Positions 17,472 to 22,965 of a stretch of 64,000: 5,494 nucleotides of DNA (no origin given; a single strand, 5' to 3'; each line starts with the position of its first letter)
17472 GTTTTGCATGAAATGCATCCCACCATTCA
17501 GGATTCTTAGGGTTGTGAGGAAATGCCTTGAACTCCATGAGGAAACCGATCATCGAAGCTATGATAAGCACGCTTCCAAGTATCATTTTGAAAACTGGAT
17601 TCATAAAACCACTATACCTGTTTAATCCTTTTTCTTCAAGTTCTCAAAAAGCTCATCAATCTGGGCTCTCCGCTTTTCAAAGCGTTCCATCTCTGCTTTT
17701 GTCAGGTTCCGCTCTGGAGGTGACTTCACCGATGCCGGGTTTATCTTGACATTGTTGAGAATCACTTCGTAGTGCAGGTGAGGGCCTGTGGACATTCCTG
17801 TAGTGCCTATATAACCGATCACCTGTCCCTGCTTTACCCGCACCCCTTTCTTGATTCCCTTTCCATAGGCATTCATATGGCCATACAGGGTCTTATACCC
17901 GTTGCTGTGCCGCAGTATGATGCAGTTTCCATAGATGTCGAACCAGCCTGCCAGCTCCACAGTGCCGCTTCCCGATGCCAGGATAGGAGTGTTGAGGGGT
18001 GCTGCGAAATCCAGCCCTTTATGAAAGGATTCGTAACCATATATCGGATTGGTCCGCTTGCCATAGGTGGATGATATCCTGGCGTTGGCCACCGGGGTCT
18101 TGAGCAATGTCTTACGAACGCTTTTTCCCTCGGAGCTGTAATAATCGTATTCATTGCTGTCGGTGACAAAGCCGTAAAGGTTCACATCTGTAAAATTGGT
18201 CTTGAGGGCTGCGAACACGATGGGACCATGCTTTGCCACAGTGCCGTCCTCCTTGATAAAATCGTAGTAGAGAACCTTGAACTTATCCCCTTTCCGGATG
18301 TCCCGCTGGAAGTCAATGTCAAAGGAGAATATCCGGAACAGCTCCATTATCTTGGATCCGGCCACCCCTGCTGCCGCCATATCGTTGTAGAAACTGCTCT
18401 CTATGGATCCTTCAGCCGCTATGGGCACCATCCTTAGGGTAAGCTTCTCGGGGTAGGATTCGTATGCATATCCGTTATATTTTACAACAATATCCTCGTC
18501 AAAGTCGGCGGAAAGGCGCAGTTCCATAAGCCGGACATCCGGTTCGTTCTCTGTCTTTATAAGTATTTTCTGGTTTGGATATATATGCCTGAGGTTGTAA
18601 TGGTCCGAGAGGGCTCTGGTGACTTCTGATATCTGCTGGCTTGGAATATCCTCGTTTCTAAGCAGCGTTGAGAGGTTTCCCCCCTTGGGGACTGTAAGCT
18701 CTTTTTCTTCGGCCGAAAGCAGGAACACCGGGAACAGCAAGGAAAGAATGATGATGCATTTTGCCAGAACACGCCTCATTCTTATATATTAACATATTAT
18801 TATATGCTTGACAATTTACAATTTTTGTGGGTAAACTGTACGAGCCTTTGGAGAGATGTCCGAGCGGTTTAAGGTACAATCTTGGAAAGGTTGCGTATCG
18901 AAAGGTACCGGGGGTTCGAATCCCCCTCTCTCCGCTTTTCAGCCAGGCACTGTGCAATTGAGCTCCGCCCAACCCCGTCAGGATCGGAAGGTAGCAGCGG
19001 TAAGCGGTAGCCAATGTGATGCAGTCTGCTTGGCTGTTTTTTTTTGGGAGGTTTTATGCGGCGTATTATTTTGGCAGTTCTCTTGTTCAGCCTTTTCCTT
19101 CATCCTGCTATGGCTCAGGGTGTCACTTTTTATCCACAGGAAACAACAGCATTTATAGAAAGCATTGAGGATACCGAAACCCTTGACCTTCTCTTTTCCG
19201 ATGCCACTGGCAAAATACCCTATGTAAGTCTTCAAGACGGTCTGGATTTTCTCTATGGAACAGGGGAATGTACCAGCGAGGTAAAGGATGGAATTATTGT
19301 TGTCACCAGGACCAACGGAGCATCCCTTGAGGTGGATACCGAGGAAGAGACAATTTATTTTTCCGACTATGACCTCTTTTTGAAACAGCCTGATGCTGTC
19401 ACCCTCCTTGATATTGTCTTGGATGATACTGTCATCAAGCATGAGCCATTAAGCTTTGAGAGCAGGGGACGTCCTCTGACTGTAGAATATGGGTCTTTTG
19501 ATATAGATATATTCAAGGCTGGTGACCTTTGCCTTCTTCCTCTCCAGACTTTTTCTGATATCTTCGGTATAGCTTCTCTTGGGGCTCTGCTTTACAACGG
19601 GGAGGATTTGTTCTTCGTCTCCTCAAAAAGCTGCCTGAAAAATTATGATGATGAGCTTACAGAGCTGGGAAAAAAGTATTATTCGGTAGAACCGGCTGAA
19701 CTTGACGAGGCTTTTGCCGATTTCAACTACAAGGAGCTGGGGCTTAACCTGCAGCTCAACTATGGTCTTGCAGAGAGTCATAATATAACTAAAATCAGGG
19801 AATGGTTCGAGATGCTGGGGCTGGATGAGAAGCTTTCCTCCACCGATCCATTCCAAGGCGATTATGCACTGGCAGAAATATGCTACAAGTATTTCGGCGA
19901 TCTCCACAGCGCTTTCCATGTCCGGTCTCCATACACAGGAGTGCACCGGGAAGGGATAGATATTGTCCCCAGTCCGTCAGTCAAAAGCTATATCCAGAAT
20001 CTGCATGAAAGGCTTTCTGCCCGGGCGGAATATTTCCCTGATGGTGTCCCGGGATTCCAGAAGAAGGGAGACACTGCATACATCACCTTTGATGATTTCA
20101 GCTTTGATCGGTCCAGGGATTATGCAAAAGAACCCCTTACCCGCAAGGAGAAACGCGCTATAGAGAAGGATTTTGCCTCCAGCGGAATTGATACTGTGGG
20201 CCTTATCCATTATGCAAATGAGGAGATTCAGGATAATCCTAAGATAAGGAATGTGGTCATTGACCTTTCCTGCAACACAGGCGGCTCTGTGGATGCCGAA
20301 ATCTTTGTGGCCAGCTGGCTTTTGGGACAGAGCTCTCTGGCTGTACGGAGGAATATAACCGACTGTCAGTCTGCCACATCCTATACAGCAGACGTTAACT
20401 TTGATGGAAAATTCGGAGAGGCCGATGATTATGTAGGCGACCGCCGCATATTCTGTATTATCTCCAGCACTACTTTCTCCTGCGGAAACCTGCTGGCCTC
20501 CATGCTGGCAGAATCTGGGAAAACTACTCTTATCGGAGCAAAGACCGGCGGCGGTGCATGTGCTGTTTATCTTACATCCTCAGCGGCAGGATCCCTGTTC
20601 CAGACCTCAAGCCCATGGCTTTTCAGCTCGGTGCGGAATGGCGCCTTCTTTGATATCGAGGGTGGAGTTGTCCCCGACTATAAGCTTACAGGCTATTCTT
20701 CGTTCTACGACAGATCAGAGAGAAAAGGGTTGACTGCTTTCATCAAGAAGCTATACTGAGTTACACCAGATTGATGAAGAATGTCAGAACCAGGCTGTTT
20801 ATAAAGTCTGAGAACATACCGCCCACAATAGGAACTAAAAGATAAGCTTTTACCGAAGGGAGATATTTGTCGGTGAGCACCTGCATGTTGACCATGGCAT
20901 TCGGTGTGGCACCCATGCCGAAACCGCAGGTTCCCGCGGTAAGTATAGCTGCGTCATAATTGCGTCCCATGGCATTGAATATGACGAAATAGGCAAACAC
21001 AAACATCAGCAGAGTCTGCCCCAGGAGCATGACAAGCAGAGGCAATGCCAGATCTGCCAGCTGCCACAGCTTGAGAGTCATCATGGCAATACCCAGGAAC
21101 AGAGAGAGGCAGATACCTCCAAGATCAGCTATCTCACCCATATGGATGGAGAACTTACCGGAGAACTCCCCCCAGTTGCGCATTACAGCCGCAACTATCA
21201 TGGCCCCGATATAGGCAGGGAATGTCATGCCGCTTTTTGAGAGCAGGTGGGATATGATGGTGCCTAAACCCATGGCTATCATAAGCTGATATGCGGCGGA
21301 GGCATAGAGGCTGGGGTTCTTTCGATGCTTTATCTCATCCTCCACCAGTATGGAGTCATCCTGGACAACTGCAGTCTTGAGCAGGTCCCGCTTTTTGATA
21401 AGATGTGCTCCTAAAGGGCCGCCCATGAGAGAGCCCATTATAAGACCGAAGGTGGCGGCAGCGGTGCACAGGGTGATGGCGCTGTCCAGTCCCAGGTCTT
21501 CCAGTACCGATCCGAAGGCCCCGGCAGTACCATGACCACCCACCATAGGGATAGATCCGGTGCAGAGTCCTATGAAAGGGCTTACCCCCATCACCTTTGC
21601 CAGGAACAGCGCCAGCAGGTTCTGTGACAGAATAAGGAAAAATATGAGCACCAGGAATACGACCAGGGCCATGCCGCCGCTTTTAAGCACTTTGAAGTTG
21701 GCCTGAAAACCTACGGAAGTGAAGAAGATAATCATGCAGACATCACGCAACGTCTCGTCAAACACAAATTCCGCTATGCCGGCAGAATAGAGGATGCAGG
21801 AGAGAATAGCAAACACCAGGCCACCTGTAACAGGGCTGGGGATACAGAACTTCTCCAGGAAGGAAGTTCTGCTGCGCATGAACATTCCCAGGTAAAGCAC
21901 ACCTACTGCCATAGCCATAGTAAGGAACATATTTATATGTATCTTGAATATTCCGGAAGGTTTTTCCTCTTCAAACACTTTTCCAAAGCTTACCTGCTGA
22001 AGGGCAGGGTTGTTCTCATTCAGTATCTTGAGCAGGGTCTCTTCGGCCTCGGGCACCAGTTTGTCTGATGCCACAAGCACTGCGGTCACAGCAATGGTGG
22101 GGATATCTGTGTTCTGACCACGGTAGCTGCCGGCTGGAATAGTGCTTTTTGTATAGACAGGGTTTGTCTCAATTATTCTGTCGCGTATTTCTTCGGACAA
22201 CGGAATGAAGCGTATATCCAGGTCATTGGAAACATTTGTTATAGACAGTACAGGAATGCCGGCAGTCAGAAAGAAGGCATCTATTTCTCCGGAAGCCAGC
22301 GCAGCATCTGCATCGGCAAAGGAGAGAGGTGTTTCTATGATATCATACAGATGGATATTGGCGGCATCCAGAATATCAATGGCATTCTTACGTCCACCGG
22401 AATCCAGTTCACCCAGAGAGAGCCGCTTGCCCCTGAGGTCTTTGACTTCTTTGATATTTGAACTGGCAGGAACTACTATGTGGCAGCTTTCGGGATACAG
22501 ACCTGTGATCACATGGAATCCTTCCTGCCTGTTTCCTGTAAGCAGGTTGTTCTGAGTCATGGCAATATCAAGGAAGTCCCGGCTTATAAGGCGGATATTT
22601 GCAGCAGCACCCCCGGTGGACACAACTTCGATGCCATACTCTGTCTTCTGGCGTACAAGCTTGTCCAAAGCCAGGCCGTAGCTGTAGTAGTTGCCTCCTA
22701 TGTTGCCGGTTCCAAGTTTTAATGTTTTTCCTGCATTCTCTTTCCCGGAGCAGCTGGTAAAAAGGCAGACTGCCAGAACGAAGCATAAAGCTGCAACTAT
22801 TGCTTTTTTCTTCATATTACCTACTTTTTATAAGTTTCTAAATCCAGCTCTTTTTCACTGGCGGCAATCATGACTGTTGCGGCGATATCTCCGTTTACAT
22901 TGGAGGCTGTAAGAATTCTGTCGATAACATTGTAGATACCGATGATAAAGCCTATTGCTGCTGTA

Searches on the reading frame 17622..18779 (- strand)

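Call 64: search_protein_families(library=pfam, proteins=[window:17622-18779:-], max_evalue=0.001)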
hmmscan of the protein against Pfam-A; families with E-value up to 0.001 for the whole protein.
window:17622-18779:- (385 aa): 2 families
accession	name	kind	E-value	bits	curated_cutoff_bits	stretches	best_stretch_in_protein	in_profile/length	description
PF01551.29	Peptidase_M23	-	4.7e-33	113.7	28.7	1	252-348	2-96/96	Peptidase family M23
PF19425.4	Csd3_N2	-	2.4e-10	40.8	27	1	121-239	8-120/122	Csd3 second domain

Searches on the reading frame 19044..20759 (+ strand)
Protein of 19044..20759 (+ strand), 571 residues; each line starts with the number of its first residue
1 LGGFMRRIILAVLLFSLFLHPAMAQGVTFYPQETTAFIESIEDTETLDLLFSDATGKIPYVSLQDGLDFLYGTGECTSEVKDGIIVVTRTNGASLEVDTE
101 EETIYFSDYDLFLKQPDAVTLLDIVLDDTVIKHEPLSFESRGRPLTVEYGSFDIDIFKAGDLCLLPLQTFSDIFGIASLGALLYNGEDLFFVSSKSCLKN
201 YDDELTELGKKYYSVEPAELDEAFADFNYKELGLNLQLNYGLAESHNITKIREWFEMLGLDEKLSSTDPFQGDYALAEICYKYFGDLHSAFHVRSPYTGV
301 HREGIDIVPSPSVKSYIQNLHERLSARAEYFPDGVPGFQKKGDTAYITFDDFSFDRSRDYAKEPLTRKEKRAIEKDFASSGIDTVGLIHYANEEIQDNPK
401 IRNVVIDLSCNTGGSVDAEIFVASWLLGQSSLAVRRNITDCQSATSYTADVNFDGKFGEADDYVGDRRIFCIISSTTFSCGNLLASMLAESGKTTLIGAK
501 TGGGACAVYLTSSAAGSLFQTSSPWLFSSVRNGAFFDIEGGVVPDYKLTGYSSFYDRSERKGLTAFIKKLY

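Call 12: search_protein_families(library=pfam, proteins=[window:19044-20759:+], max_evalue=0.01)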
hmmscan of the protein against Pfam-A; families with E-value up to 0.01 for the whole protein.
window:19044-20759:+ (571 aa): 1 family
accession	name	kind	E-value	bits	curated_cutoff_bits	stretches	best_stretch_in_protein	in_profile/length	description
PF03572.23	Peptidase_S41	-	1.6e-12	47.8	24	1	392-547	22-164/165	Peptidase family S41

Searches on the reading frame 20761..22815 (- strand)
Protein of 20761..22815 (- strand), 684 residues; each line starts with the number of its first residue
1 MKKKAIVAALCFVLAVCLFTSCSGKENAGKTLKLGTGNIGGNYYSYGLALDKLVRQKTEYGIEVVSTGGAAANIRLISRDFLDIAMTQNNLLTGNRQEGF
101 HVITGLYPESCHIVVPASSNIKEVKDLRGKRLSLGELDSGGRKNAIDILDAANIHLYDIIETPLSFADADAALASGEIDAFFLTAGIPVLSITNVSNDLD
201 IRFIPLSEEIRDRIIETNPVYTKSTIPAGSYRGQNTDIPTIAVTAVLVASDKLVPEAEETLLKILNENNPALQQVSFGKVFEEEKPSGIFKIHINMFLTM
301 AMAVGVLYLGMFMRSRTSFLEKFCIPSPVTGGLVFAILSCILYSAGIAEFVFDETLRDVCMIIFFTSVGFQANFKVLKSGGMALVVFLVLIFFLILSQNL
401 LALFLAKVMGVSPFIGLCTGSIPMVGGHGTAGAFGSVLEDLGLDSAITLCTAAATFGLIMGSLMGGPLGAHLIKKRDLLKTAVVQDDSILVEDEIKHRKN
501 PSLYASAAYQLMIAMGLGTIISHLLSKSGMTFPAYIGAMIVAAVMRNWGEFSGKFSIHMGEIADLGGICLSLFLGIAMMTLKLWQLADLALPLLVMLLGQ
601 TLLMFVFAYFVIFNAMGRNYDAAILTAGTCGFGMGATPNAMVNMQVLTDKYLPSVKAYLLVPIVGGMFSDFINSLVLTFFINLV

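Call 12: search_protein_families(library=pfam, proteins=[window:20761-22815:-], max_evalue=0.01)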
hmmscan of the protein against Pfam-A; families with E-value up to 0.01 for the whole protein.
window:20761-22815:- (684 aa): 4 families
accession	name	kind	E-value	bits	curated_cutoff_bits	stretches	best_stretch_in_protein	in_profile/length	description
PF03616.19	Glt_symporter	-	2.2e-105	352.9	26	1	292-651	1-366/368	Sodium/glutamate symporter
PF16868.10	NMT1_3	-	1.3e-48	166.5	27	1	34-275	1-257/289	NMT1-like family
PF09084.16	NMT1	-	1.2e-07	32.3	20.5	1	63-191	24-155/216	NMT1/THI5 like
PF12974.12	Phosphonate-bd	-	0.00012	22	27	1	55-187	24-166/242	ABC transporter, phosphonate, periplasmic substrate-binding protein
